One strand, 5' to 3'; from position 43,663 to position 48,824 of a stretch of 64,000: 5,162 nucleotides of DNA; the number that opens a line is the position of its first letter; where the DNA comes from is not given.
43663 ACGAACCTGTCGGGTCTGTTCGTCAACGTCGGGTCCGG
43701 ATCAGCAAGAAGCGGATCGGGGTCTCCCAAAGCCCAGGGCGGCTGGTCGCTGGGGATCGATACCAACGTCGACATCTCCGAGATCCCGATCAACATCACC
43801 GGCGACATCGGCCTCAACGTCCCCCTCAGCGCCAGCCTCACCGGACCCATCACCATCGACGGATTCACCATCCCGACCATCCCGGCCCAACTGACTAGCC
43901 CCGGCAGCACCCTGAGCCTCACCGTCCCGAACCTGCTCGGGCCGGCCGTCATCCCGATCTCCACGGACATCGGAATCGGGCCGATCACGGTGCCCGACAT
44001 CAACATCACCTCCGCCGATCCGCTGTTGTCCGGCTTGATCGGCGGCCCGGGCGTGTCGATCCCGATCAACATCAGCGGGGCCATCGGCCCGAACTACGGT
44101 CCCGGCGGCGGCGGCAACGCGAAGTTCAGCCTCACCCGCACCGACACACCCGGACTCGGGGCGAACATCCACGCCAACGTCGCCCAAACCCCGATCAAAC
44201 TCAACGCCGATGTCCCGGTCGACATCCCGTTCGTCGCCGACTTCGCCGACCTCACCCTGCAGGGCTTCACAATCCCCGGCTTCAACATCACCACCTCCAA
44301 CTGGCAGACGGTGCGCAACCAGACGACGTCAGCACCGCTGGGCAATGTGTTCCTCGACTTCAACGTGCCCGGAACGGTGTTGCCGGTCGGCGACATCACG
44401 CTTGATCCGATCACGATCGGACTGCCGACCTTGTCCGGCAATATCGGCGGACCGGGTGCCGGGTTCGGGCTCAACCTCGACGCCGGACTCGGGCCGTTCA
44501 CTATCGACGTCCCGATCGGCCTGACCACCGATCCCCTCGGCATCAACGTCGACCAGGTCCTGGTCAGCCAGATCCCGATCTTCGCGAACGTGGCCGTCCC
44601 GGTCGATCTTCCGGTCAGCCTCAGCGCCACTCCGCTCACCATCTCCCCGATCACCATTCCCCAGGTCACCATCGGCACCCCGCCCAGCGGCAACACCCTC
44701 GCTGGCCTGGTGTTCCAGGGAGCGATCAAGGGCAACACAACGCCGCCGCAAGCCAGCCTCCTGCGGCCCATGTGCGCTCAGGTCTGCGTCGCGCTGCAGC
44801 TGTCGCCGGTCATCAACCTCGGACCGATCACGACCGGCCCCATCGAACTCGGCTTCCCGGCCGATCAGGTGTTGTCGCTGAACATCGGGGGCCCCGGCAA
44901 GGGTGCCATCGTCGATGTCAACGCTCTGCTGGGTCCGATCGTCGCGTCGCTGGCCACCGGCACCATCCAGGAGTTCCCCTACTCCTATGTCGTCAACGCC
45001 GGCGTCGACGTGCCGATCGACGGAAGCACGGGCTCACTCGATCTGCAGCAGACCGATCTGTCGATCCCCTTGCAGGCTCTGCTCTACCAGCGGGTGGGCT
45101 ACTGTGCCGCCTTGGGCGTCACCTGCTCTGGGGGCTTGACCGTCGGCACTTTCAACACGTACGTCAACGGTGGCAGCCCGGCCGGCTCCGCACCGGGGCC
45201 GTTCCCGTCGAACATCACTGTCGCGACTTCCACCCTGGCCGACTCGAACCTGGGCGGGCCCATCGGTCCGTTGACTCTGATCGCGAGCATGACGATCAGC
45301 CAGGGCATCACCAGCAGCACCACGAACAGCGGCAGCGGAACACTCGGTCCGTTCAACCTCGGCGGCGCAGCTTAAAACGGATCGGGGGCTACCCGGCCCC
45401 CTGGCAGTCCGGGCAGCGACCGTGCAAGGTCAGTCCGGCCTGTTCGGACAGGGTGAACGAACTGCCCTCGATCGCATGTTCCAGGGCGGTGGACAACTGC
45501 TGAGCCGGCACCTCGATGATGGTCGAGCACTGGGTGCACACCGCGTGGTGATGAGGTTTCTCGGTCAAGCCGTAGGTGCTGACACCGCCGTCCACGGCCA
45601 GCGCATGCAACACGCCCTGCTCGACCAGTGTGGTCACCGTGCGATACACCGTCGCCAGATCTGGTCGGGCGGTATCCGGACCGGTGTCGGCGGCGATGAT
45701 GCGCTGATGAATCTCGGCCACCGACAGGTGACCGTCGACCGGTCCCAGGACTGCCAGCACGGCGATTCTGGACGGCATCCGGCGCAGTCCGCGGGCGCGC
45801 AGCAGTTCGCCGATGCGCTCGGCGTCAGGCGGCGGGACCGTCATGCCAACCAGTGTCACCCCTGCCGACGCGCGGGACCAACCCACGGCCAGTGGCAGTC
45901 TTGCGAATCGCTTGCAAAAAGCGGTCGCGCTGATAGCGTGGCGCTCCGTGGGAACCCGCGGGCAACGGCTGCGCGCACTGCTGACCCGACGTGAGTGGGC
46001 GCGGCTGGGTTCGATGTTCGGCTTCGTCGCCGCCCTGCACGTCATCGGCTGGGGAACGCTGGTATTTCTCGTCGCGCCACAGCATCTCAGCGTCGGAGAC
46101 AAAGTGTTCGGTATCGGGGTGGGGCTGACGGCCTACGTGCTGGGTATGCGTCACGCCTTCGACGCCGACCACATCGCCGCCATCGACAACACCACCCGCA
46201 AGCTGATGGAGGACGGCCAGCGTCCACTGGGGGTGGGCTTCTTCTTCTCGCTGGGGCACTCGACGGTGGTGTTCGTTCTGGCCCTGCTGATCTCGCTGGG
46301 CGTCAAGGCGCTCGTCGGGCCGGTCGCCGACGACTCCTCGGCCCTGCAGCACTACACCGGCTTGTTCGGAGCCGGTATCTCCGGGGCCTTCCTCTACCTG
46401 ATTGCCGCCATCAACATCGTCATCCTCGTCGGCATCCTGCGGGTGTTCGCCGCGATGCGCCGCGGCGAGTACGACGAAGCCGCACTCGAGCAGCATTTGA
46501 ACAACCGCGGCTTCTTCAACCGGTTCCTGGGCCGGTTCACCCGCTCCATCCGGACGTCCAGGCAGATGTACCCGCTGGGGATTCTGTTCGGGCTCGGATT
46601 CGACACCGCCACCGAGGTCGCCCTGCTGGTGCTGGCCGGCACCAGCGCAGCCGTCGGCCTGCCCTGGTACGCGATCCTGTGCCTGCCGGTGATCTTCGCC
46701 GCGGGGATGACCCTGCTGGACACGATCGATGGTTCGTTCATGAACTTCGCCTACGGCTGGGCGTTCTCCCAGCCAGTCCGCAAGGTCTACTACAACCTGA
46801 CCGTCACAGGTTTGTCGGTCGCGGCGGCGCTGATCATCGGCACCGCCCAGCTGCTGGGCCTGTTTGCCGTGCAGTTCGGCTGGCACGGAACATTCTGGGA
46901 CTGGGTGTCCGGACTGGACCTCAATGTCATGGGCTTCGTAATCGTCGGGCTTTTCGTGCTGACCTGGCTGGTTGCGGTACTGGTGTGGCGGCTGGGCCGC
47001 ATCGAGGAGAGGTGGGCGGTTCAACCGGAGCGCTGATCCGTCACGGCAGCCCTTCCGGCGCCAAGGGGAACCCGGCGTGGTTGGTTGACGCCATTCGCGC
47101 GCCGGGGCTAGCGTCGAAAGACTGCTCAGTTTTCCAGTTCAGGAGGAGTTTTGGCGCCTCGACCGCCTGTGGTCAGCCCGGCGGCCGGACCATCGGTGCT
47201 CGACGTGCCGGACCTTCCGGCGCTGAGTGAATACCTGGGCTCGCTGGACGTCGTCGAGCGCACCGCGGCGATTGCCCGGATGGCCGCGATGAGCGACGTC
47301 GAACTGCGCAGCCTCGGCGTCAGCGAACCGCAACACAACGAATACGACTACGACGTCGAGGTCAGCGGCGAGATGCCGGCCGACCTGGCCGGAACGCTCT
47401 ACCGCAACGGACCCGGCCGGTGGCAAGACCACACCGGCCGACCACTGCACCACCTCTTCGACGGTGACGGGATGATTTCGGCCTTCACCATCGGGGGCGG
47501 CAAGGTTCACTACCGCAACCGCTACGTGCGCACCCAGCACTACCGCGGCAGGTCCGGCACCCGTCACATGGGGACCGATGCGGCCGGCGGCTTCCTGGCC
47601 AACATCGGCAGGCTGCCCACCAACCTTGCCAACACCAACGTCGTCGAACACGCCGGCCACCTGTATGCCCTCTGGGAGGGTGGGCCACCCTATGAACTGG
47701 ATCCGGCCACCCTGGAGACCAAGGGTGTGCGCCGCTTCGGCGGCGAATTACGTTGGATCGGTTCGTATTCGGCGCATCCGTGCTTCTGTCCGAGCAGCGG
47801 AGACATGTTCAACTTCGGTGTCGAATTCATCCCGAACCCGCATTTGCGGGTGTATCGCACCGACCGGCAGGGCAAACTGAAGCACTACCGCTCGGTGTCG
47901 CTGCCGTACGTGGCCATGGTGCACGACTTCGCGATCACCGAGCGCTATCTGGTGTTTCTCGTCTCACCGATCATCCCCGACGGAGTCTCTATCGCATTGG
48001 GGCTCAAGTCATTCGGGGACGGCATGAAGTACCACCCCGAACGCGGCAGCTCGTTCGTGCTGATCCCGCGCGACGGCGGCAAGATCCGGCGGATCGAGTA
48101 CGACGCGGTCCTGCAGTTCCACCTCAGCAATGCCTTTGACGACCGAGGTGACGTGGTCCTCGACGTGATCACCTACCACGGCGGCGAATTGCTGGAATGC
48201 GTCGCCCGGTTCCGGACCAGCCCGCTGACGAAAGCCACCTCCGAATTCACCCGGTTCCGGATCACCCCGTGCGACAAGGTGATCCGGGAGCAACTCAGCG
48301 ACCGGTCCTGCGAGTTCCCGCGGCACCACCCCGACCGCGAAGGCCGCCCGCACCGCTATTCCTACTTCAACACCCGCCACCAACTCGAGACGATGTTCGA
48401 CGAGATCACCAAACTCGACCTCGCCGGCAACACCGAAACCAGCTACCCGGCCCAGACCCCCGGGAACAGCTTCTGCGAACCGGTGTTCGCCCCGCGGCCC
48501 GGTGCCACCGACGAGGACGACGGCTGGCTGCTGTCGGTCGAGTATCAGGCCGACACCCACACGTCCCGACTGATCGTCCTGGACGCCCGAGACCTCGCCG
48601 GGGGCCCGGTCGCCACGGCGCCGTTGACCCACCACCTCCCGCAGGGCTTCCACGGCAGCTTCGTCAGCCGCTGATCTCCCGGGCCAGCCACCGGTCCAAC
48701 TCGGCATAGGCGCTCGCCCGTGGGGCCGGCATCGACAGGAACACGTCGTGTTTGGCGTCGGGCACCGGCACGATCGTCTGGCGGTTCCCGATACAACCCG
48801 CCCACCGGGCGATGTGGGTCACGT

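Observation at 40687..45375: Giant MPTR-type repeat protein with a Sec signal peptide and no PE/PPE domain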

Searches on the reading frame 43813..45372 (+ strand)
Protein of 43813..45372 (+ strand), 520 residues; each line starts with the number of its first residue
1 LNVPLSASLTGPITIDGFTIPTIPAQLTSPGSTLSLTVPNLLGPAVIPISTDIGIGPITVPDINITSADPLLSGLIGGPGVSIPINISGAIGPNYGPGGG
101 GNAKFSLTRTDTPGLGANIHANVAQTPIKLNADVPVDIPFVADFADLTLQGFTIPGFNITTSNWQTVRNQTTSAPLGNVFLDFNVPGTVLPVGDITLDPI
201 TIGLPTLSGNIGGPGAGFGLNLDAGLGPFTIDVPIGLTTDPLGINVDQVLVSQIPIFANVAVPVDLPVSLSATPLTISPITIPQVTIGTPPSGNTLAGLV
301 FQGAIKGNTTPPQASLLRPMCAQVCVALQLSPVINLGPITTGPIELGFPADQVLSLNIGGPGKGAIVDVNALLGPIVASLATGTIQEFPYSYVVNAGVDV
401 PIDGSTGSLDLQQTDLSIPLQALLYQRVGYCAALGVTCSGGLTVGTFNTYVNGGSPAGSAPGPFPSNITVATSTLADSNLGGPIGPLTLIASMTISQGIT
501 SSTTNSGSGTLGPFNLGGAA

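Call 15: find_related_loci(query=A1, collection=genome_contigs, flank=8000)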
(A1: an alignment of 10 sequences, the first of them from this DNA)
Query A1 (520 aa) in genome_contigs; peptide patterns used: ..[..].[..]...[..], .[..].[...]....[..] (x = any residue, [..] = any of these).
70 stretches matched a pattern; 13 encode a relative of the query (tblastn E <= 1e-3); 13 distinct loci.
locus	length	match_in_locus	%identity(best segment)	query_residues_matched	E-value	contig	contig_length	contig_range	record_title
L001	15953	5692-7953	89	1-520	0e+0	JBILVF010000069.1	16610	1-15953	MAG: Mycobacterium sp. isolate ME2018-08-14_3300043803_group8_bin274 Rohwer_bin214_scaffold_4674_c1, whole genome shotgu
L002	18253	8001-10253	69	1-520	0e+0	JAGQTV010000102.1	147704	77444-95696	MAG: Mycobacterium sp. isolate HKST-UBA42 k127_3334820, whole genome shotgun sequence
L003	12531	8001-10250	66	1-519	0e+0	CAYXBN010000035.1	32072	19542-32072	MAG TPA_asm: uncultured Mycobacterium sp. isolate SRP318679_co1_10 genome assembly, contig: NODE_2183_length_32072_cov_4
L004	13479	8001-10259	64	1-518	0e+0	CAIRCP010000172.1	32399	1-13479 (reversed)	MAG: uncultured actinobacterium isolate Umea_bin-02178 genome assembly, contig: bin-02178:172/248, whole genome shotgun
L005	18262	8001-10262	63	1-520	3e-169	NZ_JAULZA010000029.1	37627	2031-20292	MAG: Mycolicibacterium sp. isolate P_MYCO4 NODE_1362_length_37627_cov_3.209547, whole genome shotgun sequence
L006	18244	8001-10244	49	1-514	6e-129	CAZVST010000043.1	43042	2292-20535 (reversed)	MAG TPA_asm: uncultured Mycobacterium sp. isolate SRP242652_co2_113 genome assembly, contig: NODE_1063_length_43042_cov_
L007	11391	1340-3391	36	109-439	4e-27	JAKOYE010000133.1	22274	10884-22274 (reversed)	MAG: Actinomycetes bacterium isolate USOA5_maxbin.032 k201_1006014, whole genome shotgun sequence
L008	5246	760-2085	33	1-413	2e-24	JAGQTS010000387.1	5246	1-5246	MAG: Mycobacterium sp. isolate HKST-UBA39 2011-04-20_1_(paired)_contig_323119, whole genome shotgun sequence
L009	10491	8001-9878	39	1-377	1e-20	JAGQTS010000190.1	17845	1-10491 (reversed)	MAG: Mycobacterium sp. isolate HKST-UBA39 2011-04-20_1_(paired)_contig_125557, whole genome shotgun sequence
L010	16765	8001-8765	27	3-295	2e-7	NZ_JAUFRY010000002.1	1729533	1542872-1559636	Mycobacterium sp. TY814 sequence2, whole genome shotgun sequence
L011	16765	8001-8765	27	3-295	3e-7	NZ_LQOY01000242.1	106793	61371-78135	Mycobacterium gordonae strain DSM 44160 contig_82, whole genome shotgun sequence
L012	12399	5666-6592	28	3-297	5e-7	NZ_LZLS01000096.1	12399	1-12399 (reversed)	Mycobacterium asiaticum strain 1165133.8 contig_185, whole genome shotgun sequence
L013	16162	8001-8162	44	11-63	2e-4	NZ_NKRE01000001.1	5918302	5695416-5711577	Mycobacterium ostraviense strain 241/15 Scaffold_1, whole genome shotgun sequence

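Call 44: predict_structure(alignment_id=A1)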
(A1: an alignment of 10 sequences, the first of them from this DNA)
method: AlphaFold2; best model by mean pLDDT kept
length: 520 residues; sequences in the alignment: 10
mean_pLDDT: 68.4   pTM: 0.44
mean pLDDT of the five models: 68.4, 64.0, 63.7, 63.3, 55.8
residues with pLDDT >= 90: 6; 70-90: 291; 50-70: 135; < 50: 88
segments of 3 or more residues with pLDDT < 50: 1-3, 5-10, 23-54, 79-81, 91-115, 314-322, 434-436, 518-520
pLDDT, mean of each block of 10 residues (from residue 1): 46 57 44 40 46 52 60 54 53 41 40 51 72 74 72 68 63 65 66 72 78 77 79 64 64 85 86 80 77 78 73 47 64 78 77 83 85 84 81 88 86 79 76 54 68 67 73 71 77 85 88 65
secondary structure, 60 per line:
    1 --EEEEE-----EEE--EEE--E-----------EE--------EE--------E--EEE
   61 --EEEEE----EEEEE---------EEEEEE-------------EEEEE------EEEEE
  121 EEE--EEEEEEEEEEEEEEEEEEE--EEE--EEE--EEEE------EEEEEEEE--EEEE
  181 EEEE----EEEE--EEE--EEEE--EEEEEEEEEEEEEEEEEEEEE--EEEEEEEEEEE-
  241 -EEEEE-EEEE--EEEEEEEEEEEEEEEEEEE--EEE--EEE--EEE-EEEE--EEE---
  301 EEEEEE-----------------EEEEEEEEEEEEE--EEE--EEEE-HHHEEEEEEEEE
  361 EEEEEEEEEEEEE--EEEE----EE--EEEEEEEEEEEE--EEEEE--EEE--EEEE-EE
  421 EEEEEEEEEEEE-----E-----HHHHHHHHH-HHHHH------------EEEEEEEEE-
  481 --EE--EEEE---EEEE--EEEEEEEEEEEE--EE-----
elements in order: E3-7 E13-15 E18-20 E58-60 E63-67 E72-76 E86-91 E105-109 E116-123 E126-144 E147-149 E152-154 E157-160 E167-174 E177-184 E189-192 E195-197 E200-203 E206-226 E229-239 E242-246 E248-251 E254-272 E275-277 E280-282 E285-287 E289-292 E295-297 E301-306 E324-336 E339-341 E344-347 E352-373 E376-379 E388-399 E402-406 E409-411 E414-417 E419-432 H444-452 H454-458 E471-479 E487-490 E494-497 E500-511
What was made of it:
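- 43726..45372 (+): C-terminal I/P-rich all-beta region (residues 1014-1562). It has four conserved Cys (C1363, C1367, C1473, C1480) and the tail motif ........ (residues 1549-1556, nt 45331-45354). AF2 mean pLDDT 68, all-beta (call 44).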

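Call 46: search_protein_representatives(alignment_id=A1)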
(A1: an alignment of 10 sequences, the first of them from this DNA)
Query: 10 sequences, 519 profile positions. Proteins with E-value up to 0.001 (for the whole library): 28; up to 1e-10: 19; up to 1e-30: 14. The best 28 are listed.
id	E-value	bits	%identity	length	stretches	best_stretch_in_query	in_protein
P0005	3.1e-263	890.4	-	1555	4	1-519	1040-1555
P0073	1.9e-235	798.7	-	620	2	1-518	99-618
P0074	2.5e-147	507.9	-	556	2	240-517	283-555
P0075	1.1e-133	463.0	-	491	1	104-517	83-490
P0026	1.4e-109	383.4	-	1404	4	245-516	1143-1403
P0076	2.7e-79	283.5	-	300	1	301-516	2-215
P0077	8.0e-79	281.9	-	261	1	260-517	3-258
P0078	4.2e-78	279.6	-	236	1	125-290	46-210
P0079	2.9e-62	227.3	-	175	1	347-518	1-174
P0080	1.6e-61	224.9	-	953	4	119-292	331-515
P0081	6.8e-43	163.4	-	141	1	334-435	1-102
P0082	1.5e-42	162.2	-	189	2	212-346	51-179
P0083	3.4e-38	147.9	-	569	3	85-230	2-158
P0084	2.1e-33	132.1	-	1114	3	1-281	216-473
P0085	2.0e-29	119.0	-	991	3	1-295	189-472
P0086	1.4e-28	116.1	-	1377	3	1-278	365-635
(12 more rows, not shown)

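Call 48: fold_search(model_id=the predicted structure, library=pdb)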
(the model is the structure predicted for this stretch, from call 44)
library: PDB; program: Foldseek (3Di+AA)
matches with E <= 10: 131; with E <= 0.001: 0
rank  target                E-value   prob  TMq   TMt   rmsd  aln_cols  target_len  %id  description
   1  6bpn                  4.3e-01  0.03  0.09  0.09  53.9       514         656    8  The crystal structure of the Ferric-Catecholate import receptor Fiu from E. coli K12: Open form (C2221) (released 2018-11-28)
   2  6e14_D                4.5e-01  0.01  0.06  0.04  50.4       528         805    7  Handover mechanism of the growing pilus by the bacterial outer membrane usher FimD (released 2018-10-17)
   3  9dhe                  5.2e-01  0.01  0.06  0.05  52.6       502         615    7  The crystal structure on the heme/hemoglobin transporter ChuA, in complex with heme (released 2025-05-21)
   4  3jty_B                5.7e-01  0.01  0.04  0.06  51.4       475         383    7  Crystal structure of a BenF-like porin from Pseudomonas fluorescens Pf-5 (released 2009-10-20)
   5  9cdq_A                6.3e-01  0.01  0.07  0.05  55.7       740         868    8  Transferrin Binding Protein A in complex with transferrin (iron bound in N lobe only) (released 2026-03-11)
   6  3jty_C                6.9e-01  0.01  0.05  0.06  51.5       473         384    7  Crystal structure of a BenF-like porin from Pseudomonas fluorescens Pf-5 (released 2009-10-20)
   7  7zgx_A                7.6e-01  0.01  0.04  0.03  53.7       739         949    7  S-layer Deinoxanthin Binding Complex, C1 symmetry (released 2022-07-13)
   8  8blw_A                9.5e-01  0.01  0.05  0.05  50.4       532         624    7  Vitamin B12 transporter BtuB1 with lipoprotein BtuG1 from B. theta (released 2023-08-16)
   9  6h03_F                1.0e+00  0.04  0.10  0.10  16.6       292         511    8  OPEN CONFORMATION OF THE MEMBRANE ATTACK COMPLEX (released 2018-12-19)
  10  7pag                  1.0e+00  0.02  0.08  0.08  58.6       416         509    6  The pore conformation of lymphocyte perforin (released 2022-02-16)
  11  9grx_2                1.3e+00  0.01  0.05  0.07  43.2       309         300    9  NDH-PSI-LHCI supercomplex from S. oleracea (released 2025-02-12)
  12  2r4n_A                1.3e+00  0.01  0.08  0.09  50.9       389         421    6  Crystal structure of the long-chain fatty acid transporter FadL mutant N33A (released 2008-09-16)
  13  4frx_B                1.4e+00  0.01  0.05  0.06  46.2       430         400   10  Crystal Structure of Pseudomonas aeruginosa OccK8 (OprE) (released 2013-07-24)
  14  6h03_G                1.6e+00  0.01  0.06  0.06  60.3       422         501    6  OPEN CONFORMATION OF THE MEMBRANE ATTACK COMPLEX (released 2018-12-19)
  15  9do6_F                1.7e+00  0.02  0.07  0.08  54.2       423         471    7  Membrane-spanning OlyA/PlyB pore complex focused refinement (released 2025-09-24)
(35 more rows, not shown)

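Call 53: search_protein_families(library=pfam, proteins=[P0084, P0085, P0086, P0074, L009:5442-10490:+], max_evalue=0.01)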
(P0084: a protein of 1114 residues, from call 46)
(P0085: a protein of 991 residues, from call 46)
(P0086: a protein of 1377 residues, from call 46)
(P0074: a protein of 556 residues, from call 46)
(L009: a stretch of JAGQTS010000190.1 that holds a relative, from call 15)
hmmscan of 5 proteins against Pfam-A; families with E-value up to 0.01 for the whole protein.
P0084 (1114 aa): 4 families
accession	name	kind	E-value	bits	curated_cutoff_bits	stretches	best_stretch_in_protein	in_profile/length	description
PF00805.28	Pentapeptide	-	9.9e-73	239.6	20.2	9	863-902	1-40/40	Pentapeptide repeats (8 copies)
PF13599.13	Pentapeptide_4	-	4.7e-36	123.1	38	5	645-715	8-78/78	Pentapeptide repeat region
PF13576.12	Pentapeptide_3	-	3.7e-29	101.1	27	2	580-623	2-48/48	Pentapeptide repeats (9 copies)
PF25296.1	Decapeptide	-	1.3e-06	28.6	45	0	574-622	22-70/74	Decapeptide repeat region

P0085 (991 aa): 3 families
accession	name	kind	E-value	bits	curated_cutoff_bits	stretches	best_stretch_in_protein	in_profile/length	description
PF00805.28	Pentapeptide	-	1e-54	182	20.2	8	652-688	1-37/40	Pentapeptide repeats (8 copies)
PF13599.13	Pentapeptide_4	-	1.2e-20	73.8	38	3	621-685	5-69/78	Pentapeptide repeat region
PF13576.12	Pentapeptide_3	-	3.6e-17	62.7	27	2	643-682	5-47/48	Pentapeptide repeats (9 copies)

P0086 (1377 aa): 3 families
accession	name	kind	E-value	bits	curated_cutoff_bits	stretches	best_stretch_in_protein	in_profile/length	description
PF00805.28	Pentapeptide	-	1.8e-78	257.9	20.2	10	750-787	1-38/40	Pentapeptide repeats (8 copies)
PF13599.13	Pentapeptide_4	-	6.6e-24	84.2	38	3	1100-1165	2-67/78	Pentapeptide repeat region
PF13576.12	Pentapeptide_3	-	5.3e-22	78.2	27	0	944-986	3-48/48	Pentapeptide repeats (9 copies)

P0074 (556 aa): 1 family
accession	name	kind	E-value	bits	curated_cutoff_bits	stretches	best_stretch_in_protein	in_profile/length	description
PF01469.24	Pentapeptide_2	-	4.1e-07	30.2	26.4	1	2-32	6-36/40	Pentapeptide repeats (8 copies)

L009:5442-10490:+ (1683 aa): 1 family
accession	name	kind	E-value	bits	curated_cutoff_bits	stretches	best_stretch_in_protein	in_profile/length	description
PF01469.24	Pentapeptide_2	-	9.1e-142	461.2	26.4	24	1138-1176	1-39/40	Pentapeptide repeats (8 copies)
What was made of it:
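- Closest known: Classical pentapeptide-repeat proteins. Same: Scaffold relatives P0084-86 carry PF00805 repeats in place of MPTR (call 53).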

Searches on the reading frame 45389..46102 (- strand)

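Call 10: search_protein_families(library=pfam, proteins=[window:45389-46102:-], max_evalue=0.001)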
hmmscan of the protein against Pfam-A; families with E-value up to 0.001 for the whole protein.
window:45389-46102:- (237 aa): 1 family
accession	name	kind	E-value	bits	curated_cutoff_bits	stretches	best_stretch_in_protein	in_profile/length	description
PF01475.25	FUR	-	9e-18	65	23.1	1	104-219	2-114/121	Ferric uptake regulator family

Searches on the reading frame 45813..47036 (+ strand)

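Call 10: search_protein_families(library=pfam, proteins=[window:45813-47036:+], max_evalue=0.001)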
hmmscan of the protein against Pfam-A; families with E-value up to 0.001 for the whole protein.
window:45813-47036:+ (407 aa): 1 family
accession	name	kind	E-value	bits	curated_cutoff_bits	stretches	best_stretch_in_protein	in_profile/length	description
PF03824.22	NicO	-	1.4e-97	327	27.7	1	101-390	2-286/287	High-affinity nickel-transport protein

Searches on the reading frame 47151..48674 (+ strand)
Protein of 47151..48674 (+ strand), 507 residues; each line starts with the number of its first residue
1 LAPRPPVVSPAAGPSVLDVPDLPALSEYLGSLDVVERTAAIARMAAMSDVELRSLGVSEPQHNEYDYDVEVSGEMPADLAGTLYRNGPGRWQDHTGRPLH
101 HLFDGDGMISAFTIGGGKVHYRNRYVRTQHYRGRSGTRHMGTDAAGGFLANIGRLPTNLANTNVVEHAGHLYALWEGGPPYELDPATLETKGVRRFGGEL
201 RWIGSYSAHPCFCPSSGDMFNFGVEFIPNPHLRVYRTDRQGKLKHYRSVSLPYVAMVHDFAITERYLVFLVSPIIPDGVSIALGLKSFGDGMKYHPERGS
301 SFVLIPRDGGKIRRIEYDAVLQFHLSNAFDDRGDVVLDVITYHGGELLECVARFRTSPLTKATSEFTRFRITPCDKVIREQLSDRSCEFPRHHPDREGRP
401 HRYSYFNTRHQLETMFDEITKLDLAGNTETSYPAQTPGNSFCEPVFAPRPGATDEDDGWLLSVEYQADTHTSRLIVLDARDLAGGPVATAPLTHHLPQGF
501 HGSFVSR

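Call 10: search_protein_families(library=pfam, proteins=[window:47151-48674:+], max_evalue=0.001)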
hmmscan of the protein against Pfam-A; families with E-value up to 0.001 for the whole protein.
window:47151-48674:+ (507 aa): 1 family
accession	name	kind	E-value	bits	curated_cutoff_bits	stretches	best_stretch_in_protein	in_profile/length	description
PF03055.21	RPE65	-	3.4e-130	435.7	27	1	60-506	3-469/469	Retinal pigment epithelial membrane protein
